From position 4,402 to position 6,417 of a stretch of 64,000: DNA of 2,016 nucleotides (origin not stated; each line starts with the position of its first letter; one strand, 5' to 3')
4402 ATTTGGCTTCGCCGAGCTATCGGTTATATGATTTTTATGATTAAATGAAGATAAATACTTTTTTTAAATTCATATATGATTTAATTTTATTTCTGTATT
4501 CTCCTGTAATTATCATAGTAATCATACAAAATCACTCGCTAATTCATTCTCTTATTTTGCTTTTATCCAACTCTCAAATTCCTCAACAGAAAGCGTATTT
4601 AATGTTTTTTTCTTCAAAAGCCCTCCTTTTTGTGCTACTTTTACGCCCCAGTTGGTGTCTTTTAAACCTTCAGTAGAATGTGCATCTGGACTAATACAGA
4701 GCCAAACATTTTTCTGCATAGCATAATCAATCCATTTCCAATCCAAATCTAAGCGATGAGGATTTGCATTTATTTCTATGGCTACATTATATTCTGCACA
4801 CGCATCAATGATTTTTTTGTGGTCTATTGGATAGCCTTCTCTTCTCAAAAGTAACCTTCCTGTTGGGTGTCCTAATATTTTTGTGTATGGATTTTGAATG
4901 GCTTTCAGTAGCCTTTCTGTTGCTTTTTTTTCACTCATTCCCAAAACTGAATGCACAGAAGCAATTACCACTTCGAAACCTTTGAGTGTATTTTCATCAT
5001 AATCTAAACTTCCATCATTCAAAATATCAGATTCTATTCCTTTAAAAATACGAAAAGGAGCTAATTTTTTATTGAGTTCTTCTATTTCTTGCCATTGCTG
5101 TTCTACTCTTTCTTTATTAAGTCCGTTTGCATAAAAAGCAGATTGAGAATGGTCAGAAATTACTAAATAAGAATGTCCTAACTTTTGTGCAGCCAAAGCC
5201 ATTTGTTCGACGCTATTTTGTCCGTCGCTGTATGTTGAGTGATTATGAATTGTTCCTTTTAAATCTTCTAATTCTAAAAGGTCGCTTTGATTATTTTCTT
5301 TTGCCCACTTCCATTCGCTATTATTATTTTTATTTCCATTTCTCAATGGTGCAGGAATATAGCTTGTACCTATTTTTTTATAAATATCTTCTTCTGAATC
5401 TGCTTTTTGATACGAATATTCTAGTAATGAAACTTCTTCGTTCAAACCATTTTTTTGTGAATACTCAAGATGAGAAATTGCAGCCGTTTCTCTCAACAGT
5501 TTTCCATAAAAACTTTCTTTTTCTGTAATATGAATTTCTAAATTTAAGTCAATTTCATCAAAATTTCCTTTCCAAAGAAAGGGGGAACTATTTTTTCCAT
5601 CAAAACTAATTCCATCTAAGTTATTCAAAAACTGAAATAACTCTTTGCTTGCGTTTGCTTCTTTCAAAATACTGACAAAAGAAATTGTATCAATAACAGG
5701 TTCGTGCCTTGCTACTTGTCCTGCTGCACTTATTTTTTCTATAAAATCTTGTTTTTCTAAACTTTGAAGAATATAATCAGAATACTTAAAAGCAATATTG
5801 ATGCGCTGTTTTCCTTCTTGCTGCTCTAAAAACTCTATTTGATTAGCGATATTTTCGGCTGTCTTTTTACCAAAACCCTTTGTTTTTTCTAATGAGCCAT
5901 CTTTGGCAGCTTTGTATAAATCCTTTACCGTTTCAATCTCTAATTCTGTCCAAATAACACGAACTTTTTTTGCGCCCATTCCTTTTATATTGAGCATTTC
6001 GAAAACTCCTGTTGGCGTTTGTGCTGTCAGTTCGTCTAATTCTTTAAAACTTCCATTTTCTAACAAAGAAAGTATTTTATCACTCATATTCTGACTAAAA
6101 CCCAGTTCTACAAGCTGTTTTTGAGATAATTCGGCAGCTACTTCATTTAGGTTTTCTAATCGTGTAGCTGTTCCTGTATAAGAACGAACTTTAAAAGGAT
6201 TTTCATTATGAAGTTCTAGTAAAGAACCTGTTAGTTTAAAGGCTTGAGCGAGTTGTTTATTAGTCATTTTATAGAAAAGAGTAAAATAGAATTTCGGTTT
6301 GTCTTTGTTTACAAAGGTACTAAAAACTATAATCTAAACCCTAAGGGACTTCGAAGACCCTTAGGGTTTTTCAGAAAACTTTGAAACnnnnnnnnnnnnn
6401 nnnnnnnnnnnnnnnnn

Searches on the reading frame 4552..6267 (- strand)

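Call 83: search_protein_families(library=pfam, proteins=[window:4552-6267:-], max_evalue=0.00001)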
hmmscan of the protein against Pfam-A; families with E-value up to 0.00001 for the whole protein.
window:4552-6267:- (571 aa): 3 families
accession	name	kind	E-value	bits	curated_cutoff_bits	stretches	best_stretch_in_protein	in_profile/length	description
PF02811.25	PHP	-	9.6e-10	39.5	26.4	1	340-501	2-163/164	PHP domain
PF14716.13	HHH_8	-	2e-09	38.1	30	1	1-73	1-72/73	Helix-hairpin-helix domain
PF14520.12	HHH_5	-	1.1e-08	35.8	27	1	90-143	3-54/57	Helix-hairpin-helix domain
